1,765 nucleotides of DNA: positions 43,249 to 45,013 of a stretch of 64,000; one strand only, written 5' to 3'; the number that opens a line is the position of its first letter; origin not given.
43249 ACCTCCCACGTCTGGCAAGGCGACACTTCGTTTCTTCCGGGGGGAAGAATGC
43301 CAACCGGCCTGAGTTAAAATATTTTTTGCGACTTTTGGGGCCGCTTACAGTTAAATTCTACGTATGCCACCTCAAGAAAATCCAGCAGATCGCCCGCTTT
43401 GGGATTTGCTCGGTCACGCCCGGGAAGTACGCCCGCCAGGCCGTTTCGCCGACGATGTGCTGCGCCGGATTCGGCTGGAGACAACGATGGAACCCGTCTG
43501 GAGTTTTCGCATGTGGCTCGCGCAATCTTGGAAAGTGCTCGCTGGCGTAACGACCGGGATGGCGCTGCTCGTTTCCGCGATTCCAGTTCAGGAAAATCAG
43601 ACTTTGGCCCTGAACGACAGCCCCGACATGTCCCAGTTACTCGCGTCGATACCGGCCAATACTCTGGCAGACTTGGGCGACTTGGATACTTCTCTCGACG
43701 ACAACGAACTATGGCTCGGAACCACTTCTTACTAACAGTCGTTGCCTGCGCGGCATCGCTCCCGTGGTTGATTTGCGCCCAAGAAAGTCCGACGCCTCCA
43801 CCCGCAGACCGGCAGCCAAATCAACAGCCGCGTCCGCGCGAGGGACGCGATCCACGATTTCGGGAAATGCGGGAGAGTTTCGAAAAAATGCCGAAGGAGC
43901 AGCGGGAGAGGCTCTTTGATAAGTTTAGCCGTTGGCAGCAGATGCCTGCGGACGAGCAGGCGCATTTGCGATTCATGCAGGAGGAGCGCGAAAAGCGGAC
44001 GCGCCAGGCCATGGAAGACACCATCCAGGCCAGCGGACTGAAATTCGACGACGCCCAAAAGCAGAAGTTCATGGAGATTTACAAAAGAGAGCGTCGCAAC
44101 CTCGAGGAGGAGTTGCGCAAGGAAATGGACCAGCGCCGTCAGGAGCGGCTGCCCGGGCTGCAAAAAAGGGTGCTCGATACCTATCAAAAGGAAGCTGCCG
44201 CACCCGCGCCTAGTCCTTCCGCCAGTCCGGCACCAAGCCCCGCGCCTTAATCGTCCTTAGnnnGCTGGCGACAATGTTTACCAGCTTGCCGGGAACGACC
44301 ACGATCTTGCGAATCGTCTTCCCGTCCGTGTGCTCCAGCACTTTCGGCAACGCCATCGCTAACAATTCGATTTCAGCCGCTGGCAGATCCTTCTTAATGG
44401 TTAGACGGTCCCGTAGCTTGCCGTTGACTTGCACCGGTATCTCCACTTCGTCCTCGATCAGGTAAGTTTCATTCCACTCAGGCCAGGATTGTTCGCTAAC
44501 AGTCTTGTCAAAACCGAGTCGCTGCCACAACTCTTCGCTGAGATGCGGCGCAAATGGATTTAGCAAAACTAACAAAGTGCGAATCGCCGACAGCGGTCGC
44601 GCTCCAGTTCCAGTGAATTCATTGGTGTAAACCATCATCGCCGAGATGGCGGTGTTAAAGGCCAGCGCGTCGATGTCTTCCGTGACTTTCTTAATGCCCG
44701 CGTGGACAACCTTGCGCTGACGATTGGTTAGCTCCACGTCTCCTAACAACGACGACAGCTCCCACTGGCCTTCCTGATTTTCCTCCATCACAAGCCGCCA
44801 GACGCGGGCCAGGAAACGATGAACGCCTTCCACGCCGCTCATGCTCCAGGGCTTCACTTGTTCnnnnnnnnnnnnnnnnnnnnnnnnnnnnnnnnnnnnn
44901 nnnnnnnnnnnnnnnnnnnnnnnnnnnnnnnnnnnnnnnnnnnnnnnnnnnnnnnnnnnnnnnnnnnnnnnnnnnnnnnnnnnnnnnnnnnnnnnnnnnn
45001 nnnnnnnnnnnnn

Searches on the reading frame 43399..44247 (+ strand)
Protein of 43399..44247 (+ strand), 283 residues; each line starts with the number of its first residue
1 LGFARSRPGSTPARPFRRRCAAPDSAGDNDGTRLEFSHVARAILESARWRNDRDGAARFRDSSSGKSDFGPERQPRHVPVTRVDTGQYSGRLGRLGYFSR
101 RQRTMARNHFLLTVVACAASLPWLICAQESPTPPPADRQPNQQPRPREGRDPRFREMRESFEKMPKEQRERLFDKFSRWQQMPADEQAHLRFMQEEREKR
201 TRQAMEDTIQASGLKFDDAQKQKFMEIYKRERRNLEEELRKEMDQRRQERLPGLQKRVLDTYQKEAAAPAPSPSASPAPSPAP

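Call 49: search_protein_families(library=pfam, proteins=[window:43399-44247:+], max_evalue=0.001)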
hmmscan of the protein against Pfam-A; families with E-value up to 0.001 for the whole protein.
window:43399-44247:+ (283 aa): 0 families

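Call 64: search_protein_families(library=ncbifam, proteins=[window:43399-44247:+], max_evalue=0.00001)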
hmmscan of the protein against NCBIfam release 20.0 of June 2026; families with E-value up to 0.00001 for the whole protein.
window:43399-44247:+ (283 aa): 0 families

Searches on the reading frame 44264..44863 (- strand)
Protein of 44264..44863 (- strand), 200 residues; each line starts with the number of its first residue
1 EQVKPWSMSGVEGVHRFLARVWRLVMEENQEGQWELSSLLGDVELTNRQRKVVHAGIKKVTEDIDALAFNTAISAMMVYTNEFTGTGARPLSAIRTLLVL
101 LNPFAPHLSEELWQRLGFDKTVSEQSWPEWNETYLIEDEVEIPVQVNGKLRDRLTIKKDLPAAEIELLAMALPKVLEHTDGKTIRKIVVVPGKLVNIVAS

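Call 41: find_related_loci(query=window:44264-44863:-, collection=metagenome_contigs, flank=10000)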
Query window:44264-44863:- (200 aa) in metagenome_contigs; peptide patterns used: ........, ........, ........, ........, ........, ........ (x = any residue, [..] = any of these).
600 stretches matched a pattern (row limit reached: there are more); 541 encode a relative of the query (tblastn E <= 1e-3); the best 80 are kept; 80 distinct loci.
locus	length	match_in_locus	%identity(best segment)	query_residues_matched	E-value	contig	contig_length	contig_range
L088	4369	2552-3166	66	1-200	2e-87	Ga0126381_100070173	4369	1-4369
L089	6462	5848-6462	66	1-200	2e-87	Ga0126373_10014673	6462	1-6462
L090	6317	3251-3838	66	1-191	1e-82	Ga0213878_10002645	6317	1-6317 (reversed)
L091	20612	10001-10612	62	1-199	1e-77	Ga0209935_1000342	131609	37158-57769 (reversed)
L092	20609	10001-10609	58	1-198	2e-75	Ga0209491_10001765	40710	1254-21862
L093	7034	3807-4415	57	1-198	5e-75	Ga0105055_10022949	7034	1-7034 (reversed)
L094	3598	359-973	59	1-200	4e-74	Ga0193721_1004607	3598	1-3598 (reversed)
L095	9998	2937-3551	58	1-200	1e-73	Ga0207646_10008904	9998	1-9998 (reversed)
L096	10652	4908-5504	61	1-199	3e-72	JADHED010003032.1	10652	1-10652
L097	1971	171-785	56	1-200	2e-74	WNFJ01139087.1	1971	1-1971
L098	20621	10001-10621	57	1-200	2e-70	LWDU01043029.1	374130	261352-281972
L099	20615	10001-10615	55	1-200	7e-68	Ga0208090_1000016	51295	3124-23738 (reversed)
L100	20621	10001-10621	55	1-200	4e-68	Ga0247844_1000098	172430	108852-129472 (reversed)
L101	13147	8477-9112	55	1-200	6e-68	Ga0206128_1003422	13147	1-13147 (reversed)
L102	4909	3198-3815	53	1-200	4e-66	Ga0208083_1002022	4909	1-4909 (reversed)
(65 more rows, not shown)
